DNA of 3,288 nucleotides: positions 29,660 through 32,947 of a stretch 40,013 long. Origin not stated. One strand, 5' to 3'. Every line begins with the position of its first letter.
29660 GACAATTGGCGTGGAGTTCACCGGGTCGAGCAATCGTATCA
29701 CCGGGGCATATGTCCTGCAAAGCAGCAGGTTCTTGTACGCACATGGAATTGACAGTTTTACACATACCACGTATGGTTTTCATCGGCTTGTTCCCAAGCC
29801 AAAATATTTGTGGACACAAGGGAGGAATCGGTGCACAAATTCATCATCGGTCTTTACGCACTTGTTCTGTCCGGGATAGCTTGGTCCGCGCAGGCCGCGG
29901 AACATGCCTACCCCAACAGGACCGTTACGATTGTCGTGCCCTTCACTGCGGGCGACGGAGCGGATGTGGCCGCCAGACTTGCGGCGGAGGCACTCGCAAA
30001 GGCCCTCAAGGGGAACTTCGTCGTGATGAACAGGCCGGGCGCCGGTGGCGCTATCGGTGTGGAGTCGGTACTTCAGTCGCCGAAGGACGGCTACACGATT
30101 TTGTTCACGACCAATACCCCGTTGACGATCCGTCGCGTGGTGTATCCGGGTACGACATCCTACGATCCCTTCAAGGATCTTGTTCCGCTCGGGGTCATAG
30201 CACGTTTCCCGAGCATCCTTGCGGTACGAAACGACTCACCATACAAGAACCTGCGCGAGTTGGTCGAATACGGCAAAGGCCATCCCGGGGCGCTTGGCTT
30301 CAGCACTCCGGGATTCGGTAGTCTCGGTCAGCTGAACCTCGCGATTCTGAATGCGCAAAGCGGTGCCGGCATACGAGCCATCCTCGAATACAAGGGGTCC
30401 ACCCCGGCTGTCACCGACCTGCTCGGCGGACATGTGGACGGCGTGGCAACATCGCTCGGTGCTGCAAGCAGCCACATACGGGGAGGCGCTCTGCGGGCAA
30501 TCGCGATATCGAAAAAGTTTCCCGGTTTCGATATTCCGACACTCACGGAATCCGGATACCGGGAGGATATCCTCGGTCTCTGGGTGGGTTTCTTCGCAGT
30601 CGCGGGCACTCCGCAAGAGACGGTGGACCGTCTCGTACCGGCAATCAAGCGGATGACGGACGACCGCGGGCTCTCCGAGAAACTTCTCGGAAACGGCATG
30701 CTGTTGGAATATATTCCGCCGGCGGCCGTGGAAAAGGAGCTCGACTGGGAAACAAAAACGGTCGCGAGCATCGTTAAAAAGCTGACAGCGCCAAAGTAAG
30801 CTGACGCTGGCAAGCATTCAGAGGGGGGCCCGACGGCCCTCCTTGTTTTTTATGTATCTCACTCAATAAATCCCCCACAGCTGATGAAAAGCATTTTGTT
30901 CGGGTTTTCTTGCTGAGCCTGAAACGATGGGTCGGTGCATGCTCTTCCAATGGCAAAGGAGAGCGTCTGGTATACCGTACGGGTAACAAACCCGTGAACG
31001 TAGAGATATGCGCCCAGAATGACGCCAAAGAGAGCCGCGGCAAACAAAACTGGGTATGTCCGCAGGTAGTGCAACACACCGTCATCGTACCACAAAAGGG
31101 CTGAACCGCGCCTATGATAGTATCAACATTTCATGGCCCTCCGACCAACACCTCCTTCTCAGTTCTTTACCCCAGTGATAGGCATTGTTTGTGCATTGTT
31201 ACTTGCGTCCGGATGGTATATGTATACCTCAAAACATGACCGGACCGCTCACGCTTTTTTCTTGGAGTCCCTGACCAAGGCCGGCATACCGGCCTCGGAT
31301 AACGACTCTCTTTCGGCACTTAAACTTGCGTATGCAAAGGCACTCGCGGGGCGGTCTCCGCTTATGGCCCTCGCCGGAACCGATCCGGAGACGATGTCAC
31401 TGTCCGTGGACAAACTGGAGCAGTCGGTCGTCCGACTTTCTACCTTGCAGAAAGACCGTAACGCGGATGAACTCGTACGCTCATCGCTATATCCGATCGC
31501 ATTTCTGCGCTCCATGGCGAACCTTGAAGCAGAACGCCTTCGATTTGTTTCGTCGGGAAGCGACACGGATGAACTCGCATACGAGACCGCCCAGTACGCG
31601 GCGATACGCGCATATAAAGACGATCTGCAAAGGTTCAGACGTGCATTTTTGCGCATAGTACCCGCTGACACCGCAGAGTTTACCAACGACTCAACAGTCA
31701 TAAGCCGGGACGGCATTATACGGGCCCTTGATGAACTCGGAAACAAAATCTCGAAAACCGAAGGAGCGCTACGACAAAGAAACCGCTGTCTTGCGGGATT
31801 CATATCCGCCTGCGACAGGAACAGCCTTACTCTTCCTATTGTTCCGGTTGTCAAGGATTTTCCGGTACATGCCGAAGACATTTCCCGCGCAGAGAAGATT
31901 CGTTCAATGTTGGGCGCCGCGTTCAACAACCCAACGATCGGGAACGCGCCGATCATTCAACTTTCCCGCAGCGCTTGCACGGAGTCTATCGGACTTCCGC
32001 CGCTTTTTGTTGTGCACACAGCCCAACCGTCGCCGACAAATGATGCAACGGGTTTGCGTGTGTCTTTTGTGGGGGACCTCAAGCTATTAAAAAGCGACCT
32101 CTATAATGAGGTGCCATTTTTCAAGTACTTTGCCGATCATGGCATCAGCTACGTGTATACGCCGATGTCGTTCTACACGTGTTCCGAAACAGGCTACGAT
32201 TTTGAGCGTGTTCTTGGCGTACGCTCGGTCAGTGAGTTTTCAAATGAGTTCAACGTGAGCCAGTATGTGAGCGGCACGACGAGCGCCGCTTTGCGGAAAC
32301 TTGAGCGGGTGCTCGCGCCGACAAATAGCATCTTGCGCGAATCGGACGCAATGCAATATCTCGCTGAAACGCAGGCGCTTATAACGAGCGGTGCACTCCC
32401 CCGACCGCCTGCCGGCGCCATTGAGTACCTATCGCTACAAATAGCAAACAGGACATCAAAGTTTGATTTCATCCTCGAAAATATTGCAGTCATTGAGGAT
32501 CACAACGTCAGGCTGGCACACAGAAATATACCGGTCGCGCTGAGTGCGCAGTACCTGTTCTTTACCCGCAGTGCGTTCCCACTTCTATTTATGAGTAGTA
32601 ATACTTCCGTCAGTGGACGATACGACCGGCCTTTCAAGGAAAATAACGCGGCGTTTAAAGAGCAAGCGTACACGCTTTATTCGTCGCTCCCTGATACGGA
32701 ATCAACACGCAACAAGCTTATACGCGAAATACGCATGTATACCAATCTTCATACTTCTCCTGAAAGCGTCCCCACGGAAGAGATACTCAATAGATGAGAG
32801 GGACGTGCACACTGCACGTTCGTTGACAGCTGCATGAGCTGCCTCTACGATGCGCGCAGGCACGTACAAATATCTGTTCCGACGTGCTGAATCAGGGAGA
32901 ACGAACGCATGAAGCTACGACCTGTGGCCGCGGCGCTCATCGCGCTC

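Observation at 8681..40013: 31-kb island built from repeated sets of paralogous genes with no known pathway match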

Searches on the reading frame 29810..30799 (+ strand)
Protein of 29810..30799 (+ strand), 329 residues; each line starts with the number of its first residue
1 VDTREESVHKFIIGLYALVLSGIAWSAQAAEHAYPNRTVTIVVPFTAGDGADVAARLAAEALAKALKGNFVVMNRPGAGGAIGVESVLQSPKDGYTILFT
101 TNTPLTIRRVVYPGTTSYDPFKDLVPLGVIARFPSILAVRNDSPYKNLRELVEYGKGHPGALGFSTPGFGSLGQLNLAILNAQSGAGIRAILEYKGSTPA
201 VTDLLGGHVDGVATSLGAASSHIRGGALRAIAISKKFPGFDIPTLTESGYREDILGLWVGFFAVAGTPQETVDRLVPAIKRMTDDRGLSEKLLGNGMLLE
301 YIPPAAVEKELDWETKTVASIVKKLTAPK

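Call 75: search_protein_families(library=pfam, max_evalue=0.01, proteins=[window:29810-30799:+])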
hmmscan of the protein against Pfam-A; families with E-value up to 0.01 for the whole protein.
window:29810-30799:+ (329 aa): 1 family
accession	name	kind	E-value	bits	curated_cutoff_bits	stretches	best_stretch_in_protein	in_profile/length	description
PF03401.19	TctC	-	3e-45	155.3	27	1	55-297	2-244/274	Tripartite tricarboxylate transporter family receptor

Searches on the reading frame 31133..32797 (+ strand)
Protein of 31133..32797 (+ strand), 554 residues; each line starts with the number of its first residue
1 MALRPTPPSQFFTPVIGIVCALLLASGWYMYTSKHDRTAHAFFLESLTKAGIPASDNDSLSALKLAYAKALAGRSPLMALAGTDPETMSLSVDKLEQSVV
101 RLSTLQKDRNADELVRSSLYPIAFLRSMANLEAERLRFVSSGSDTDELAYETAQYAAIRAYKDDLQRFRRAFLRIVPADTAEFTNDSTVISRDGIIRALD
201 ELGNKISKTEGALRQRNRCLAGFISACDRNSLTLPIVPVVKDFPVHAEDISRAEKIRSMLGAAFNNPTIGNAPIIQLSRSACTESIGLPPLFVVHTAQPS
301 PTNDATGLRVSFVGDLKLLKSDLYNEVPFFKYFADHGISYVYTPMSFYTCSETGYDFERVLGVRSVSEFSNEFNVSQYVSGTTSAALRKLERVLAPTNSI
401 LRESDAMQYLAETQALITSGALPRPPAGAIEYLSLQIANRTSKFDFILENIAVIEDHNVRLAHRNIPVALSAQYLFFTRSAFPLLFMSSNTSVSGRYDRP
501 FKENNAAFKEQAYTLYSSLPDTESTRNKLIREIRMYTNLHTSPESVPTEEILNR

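Call 11: search_protein_families(library=pfam, max_evalue=0.1, proteins=[window:31133-32797:+])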
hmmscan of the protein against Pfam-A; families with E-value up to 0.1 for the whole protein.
window:31133-32797:+ (554 aa): 0 families

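Call 12: search_protein_families(library=ncbifam, max_evalue=0.1, proteins=[window:31133-32797:+])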
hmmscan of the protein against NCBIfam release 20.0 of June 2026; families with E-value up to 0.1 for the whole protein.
window:31133-32797:+ (554 aa): 0 families

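Call 17: search_solved_structures(query=window:31133-32797:+, max_evalue=10)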
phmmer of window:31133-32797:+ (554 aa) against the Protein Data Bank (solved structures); distinct sequences matched with E-value up to 10: 2.
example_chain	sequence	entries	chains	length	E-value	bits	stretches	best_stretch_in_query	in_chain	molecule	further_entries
6c66_G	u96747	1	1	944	1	11.3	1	4-88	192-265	CRISPR-associated helicase, Cas3 family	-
4qqw_A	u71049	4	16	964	1.1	11.2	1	4-88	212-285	CRISPR-associated helicase, Cas3 family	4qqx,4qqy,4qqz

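Call 26: find_homologous_proteins(query=window:31133-32797:+)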
Query window:31133-32797:+ (554 aa): 3 proteins with E <= 0.001 among 8000 candidates.
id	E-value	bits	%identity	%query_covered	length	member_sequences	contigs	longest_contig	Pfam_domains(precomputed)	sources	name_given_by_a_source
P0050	0.0e+0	1220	100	100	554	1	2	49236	-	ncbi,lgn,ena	-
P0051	1.1e-103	366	40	89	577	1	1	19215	-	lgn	-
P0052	2.9e-15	74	25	87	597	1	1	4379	-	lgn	-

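Call 30: find_homologous_proteins(query=A1)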
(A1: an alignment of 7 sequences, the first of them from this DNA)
Query A1 (7 sequences) (554 aa, profile of the alignment): 2 proteins with E <= 0.001 among 8000 candidates.
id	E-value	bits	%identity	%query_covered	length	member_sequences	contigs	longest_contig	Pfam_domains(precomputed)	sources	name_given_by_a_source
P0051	1.6e-219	748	40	89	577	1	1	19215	-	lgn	-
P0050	1.9e-211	722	100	100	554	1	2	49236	-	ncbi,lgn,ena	-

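Call 43: predict_structure(alignment_id=A1)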
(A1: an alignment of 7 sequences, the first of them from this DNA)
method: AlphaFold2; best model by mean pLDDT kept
length: 554 residues; sequences in the alignment: 7
mean_pLDDT: 53.1   pTM: 0.46
mean pLDDT of the five models: 53.1, 52.4, 47.4, 43.8, 40.2
residues with pLDDT >= 90: 4; 70-90: 110; 50-70: 165; < 50: 275
segments of 3 or more residues with pLDDT < 50: 1-13, 32-84, 181-190, 227-239, 282-330, 336-346, 351-356, 438-472, 478-554
pLDDT, mean of each block of 10 residues (from residue 1): 37 54 63 42 43 42 38 31 51 64 61 62 76 67 70 82 83 71 42 67 70 66 50 41 58 63 58 68 37 34 32 35 43 46 42 47 74 83 87 83 79 67 64 52 39 40 41 50 36 25 26 24 41 40 41 34
secondary structure, 60 per line:
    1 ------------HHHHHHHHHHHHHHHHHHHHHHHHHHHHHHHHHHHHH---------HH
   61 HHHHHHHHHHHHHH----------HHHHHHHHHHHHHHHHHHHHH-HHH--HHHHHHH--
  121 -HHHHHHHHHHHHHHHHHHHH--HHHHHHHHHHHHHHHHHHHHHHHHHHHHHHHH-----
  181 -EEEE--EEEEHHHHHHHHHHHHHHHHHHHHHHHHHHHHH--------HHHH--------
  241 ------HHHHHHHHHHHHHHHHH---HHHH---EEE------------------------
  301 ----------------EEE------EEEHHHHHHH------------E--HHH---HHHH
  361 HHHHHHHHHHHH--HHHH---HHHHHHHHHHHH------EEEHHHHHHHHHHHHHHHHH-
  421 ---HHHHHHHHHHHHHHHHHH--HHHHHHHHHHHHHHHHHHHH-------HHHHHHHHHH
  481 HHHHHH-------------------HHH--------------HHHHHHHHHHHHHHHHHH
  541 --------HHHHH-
elements in order: H13-49 H59-74 H85-105 H112-118 H122-141 H144-175 E182-185 E188-191 H192-220 H229-232 H247-263 H267-270 E274-276 E317-319 E326-328 H329-335 H357-372 H375-378 H382-393 E400-402 H403-419 H424-441 H444-463 H471-486 H523-540 H549-553

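Call 44: search_protein_representatives(alignment_id=A1)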
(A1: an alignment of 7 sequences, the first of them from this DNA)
Query: 7 sequences, 560 profile positions. Proteins with E-value up to 0.001 (for the whole library): 939; up to 1e-10: 792; up to 1e-30: 500. The best 150 are listed.
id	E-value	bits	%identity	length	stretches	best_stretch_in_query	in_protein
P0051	5.0e-220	748.4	-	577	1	6-560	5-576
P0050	6.0e-212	721.8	-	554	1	1-560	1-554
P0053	1.2e-204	697.6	-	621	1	1-547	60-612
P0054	3.9e-177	606.8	-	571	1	8-545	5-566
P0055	8.8e-118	410.9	-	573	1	1-551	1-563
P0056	3.5e-117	408.9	-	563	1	5-545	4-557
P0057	1.7e-114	400.1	-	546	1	9-540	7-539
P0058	1.8e-114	400.0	-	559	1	9-540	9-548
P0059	2.5e-114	399.5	-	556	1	9-546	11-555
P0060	1.6e-112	393.5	-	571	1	11-542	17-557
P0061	6.9e-111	388.1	-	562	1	9-548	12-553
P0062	1.2e-110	387.3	-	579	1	7-539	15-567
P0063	3.4e-110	385.8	-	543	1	29-546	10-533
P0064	6.0e-110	385.0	-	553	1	11-546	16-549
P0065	6.5e-110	384.9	-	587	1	20-557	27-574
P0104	4.7e-97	342.5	-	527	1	16-532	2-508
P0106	8.8e-97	341.6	-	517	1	36-550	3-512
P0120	1.8e-93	330.6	-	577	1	16-540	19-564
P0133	4.8e-89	316.0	-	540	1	69-543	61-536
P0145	1.5e-86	307.8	-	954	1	10-547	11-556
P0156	4.9e-85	302.8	-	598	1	14-529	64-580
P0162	7.4e-84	298.9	-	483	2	30-384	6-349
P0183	5.8e-80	286.0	-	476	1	6-399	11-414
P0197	3.2e-77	277.0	-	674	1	9-542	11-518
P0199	3.7e-77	276.8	-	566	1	9-546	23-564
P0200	4.0e-77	276.7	-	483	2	76-378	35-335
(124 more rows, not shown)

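Call 48: search_protein_families(library=pfam, proteins=[P0145, P0197, P0053, P0156, P0200, P0183, P0162, P0104, P0106, P0133], max_evalue=0.1)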
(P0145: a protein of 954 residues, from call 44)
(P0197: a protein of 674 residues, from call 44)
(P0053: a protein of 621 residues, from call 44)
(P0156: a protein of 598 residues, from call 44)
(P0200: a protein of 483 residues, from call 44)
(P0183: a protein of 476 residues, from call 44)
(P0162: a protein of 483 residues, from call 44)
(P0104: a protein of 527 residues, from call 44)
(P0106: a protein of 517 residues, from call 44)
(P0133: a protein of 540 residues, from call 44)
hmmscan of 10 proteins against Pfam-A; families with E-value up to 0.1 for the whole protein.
P0145 (954 aa): 0 families

P0197 (674 aa): 0 families

P0053 (621 aa): 1 family
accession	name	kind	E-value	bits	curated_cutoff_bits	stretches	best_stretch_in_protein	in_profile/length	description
PF05192.23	MutS_III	-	0.066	14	34.1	1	179-528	55-188/194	MutS domain III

P0156 (598 aa): 0 families

P0200 (483 aa): 0 families

P0183 (476 aa): 0 families

P0162 (483 aa): 0 families

P0104 (527 aa): 1 family
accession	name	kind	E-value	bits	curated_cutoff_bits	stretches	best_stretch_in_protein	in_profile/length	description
PF10932.13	DUF2783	-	0.085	13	25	0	90-118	10-38/59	Protein of unknown function (DUF2783)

P0106 (517 aa): 1 family
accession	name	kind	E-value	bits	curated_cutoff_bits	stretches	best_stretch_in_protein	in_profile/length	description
PF21837.1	DUF6896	-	0.064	13.8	27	0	328-357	73-102/128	Domain of unknown function (DUF6896)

P0133 (540 aa): 0 families

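Call 60: find_encoding_contigs(protein=P0199, flank=8000, max_places=2)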
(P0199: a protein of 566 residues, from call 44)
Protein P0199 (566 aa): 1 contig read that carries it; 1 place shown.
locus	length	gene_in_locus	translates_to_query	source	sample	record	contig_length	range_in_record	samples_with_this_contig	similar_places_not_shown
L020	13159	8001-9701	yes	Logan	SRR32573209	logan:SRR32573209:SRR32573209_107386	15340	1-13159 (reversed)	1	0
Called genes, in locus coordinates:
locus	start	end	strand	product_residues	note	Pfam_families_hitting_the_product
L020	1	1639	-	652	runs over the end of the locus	-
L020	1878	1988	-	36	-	-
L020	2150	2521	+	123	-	-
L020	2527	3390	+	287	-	-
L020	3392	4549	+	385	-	-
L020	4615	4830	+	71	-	-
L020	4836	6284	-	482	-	PF00884:Sulfatase, PF01663:Phosphodiest, PF02995:DUF229 (weak), PF16347:SGSH_C (weak)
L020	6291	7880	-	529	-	PF00884:Sulfatase, PF01663:Phosphodiest, PF16347:SGSH_C (weak)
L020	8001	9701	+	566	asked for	-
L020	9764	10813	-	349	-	PF03480:DctP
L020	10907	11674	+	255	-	PF01925:TauE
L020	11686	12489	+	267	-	-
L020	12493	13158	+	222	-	?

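Call 61: find_encoding_contigs(protein=P0120, flank=8000, max_places=2)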
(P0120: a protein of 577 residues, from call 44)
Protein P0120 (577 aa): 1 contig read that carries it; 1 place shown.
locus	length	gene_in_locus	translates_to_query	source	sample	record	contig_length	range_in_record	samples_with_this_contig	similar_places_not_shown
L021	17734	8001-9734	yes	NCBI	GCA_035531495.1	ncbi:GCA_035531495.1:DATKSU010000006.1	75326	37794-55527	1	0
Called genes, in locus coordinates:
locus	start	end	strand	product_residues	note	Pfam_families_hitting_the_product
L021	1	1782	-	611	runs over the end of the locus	PF03483:B3_4, PF03484:B5, PF17759:tRNA_synthFbeta (weak), PF03147:FDX-ACB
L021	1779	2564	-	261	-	PF01409:tRNA-synt_2d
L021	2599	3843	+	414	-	PF13506:Glyco_transf_21, PF03142:Chitin_synth_2 (faint), PF00535:Glycos_transf_2, PF10111:Glyco_tranf_2_2, PF13641:Glyco_tranf_2_3, PF13632:Glyco_trans_2_3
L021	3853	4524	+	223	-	-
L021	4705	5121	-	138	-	-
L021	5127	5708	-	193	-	PF25025:EF-Ts_N (weak), PF00889:EF_TS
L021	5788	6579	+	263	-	-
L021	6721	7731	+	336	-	PF00501:AMP-binding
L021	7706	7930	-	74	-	-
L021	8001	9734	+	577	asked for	-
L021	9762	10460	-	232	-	PF00318:Ribosomal_S2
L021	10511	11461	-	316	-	PF03462:PCRF, PF00472:RF-1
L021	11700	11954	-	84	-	PF01197:Ribosomal_L31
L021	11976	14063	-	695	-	PF07705:CARDB (weak)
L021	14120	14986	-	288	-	PF13432:TPR_16 (faint), PF07719:TPR_2 (faint), PF13181:TPR_8 (faint), PF14559:TPR_19 (faint), PF00515:TPR_1 (faint), PF13431:TPR_17 (faint), PF13371:TPR_9 (weak)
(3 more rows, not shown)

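Call 63: predict_structure(alignment_id=A3)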
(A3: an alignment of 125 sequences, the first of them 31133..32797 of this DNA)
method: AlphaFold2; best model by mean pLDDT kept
length: 554 residues; sequences in the alignment: 125
mean_pLDDT: 95.5   pTM: 0.93
mean pLDDT of the five models: 95.5, 95.0, 95.0, 94.8, 94.7
residues with pLDDT >= 90: 521; 70-90: 16; 50-70: 13; < 50: 4
segments of 3 or more residues with pLDDT < 50: 1-3
pLDDT, mean of each block of 10 residues (from residue 1): 56 87 98 97 97 97 98 98 98 98 98 98 99 98 98 99 99 98 96 98 98 98 97 96 97 98 97 98 95 95 89 98 96 96 96 97 98 98 98 98 98 97 97 97 97 97 95 98 97 92 94 97 98 96 83 51
secondary structure, 60 per line:
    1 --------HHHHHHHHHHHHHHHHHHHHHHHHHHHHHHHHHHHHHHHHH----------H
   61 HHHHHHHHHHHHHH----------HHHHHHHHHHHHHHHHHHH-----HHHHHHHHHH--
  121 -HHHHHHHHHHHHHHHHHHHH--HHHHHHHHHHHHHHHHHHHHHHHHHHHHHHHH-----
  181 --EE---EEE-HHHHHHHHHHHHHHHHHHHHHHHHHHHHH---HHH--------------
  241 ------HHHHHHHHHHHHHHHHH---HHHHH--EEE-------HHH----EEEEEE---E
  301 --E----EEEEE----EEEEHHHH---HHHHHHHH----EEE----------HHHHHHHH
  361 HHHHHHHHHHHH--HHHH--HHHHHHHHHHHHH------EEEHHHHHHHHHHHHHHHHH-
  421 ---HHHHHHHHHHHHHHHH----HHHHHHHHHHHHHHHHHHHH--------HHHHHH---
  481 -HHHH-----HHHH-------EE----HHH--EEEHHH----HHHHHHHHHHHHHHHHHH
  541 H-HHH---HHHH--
elements in order: H9-49 H60-74 H85-103 H109-118 H122-141 H144-175 E188-190 H192-220 H247-263 H267-271 E274-276 E291-296 E308-312 E317-320 H321-324 H328-335 E340-342 H353-372 H375-378 H381-393 E400-402 H403-419 H424-439 H444-463 H472-477 H482-485 H491-494 E513-515 H523-541 H549-552

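Call 65: fold_search(model_id=the predicted structure, library=pdb)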
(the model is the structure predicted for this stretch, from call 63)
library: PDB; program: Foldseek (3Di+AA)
matches with E <= 10: 207; with E <= 0.001: 0
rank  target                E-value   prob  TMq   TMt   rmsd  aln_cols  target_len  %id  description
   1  5d6k                  1.1e-01  0.11  0.12  0.14  22.1       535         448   11  PepT - CIM (released 2016-08-17)
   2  9hkk_A                2.4e-01  0.06  0.10  0.11  25.4       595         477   10  Structure of the malarial hexose transporter 1 (PfHT1) in complex with 2,5-anhydro-D-mannitol. (released 2025-12-17)
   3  6s4m                  4.1e-01  0.07  0.11  0.13  26.3       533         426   12  Crystal structure of the human organic anion transporter MFSD10 (TETRAN) (released 2020-05-13)
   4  4tpg_A                4.1e-01  0.06  0.10  0.12  26.7       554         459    8  Selectivity mechanism of a bacterial homologue of the human drug peptide transporters PepT1 and PepT2 (released 2014-07-09)
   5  4tpj_B                4.7e-01  0.07  0.12  0.14  26.5       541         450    8  Selectivity mechanism of a bacterial homologue of the human drug peptide transporters PepT1 and PepT2 (released 2014-07-09)
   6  4d2b                  4.7e-01  0.04  0.10  0.11  23.9       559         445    9  Structure of a ligand free POT family peptide transporter (released 2014-06-25)
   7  8wx2_A                4.9e-01  0.06  0.11  0.12  26.0       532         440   12  Cryo-EM structure of human SLC15A3 (dimer) (released 2023-12-06)
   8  6eia                  4.9e-01  0.03  0.09  0.10  25.1       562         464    9  PepTSt in complex with HEPES (100 mM) (released 2018-02-21)
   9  8dl6_A                5.1e-01  0.04  0.09  0.10  25.9       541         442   11  Cryo-EM structure of human ferroportin/slc40 bound to Ca2+ in nanodisc (released 2023-01-25)
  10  5oxk                  5.9e-01  0.06  0.11  0.14  22.4       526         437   10  PepTSt in complex with dipeptide Ala-Gln (released 2018-02-21)
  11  6wbv_A                5.9e-01  0.05  0.09  0.11  28.0       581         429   10  Structure of human ferroportin bound to hepcidin and cobalt in lipid nanodisc (released 2020-09-09)
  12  6fmy                  5.9e-01  0.04  0.10  0.12  24.2       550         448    8  IMISX-EP of S-PepTSt (released 2018-09-05)
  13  4tpj_A                6.1e-01  0.05  0.11  0.13  26.2       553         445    8  Selectivity mechanism of a bacterial homologue of the human drug peptide transporters PepT1 and PepT2 (released 2014-07-09)
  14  9g71_A                6.4e-01  0.06  0.10  0.12  34.8       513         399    9  Cryo-EM structure of TTYH2 in complex with lipids in GDN (released 2025-05-21)
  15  6tha                  6.4e-01  0.04  0.11  0.13  26.0       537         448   11  Crystal structure of human sugar transporter GLUT1 (SLC2A1) in the inward conformation (released 2020-11-25)
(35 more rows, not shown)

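Call 69: fold_search(model_id=the predicted structure, library=viral)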
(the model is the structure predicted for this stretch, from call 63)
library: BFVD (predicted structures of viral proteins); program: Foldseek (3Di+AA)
matches with E <= 10: 163; with E <= 0.001: 0
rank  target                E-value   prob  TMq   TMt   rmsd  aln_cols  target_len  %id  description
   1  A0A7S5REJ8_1          4.1e-02  0.25  0.13  0.10  27.4       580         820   12  (no name in the UniProt tables at hand)
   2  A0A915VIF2            2.2e-01  0.08  0.11  0.12  30.9       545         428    9  (no name in the UniProt tables at hand)
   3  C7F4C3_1              2.2e-01  0.08  0.09  0.07  25.1       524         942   13  (no name in the UniProt tables at hand)
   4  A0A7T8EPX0            2.3e-01  0.08  0.09  0.11  38.0       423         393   12  Uncharacterized protein [Erwinia phage pEa_SNUABM_5]
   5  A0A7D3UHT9            2.8e-01  0.03  0.08  0.10  30.3       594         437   11  (no name in the UniProt tables at hand)
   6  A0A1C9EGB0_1          2.9e-01  0.06  0.10  0.07  34.6       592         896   11  Viral structural protein [Acidianus two-tailed phage variant 1]
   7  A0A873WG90            4.1e-01  0.07  0.11  0.16  23.8       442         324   10  Uncharacterized protein [Klebsiella phage Miami]
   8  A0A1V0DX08            4.5e-01  0.07  0.11  0.10  35.9       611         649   12  Tape measure protein [Synechococcus virus S-ESS1]
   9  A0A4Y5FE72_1          4.7e-01  0.12  0.16  0.11  31.9       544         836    9  (no name in the UniProt tables at hand)
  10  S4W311                6.1e-01  0.05  0.11  0.10  24.0       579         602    9  Uncharacterized protein [Pandoravirus salinus]
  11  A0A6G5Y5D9            7.0e-01  0.04  0.08  0.08  23.1       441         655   10  (no name in the UniProt tables at hand)
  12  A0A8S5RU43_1          7.6e-01  0.05  0.10  0.05  39.8       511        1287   10  (no name in the UniProt tables at hand)
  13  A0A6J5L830            8.0e-01  0.03  0.09  0.08  41.0       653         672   10  Phage tail tape measure protein [uncultured Caudovirales phage]
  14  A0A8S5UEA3            8.7e-01  0.35  0.16  0.10  17.3       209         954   13  Minor tail protein [Siphoviridae sp. ctJLm32]
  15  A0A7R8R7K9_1          9.9e-01  0.03  0.10  0.07  32.0       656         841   11  Tape measure protein [Klebsiella phage vB_KaS-Veronica]
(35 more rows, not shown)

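Call 87: search_solved_structures(query=A3, max_evalue=10)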
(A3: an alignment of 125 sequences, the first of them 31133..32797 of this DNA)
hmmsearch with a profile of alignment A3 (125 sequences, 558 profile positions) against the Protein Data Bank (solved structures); distinct sequences matched with E-value up to 10: 1.
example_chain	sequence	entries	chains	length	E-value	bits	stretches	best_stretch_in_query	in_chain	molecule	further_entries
4c7v_A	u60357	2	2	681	2.8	9.5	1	162-223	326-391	TRANSKETOLASE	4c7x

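Call 88: search_protein_families(library=padloc, max_evalue=0.01, proteins=[window:31133-32797:+])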
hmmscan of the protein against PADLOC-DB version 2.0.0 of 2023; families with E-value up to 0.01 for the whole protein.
window:31133-32797:+ (554 aa): 0 families
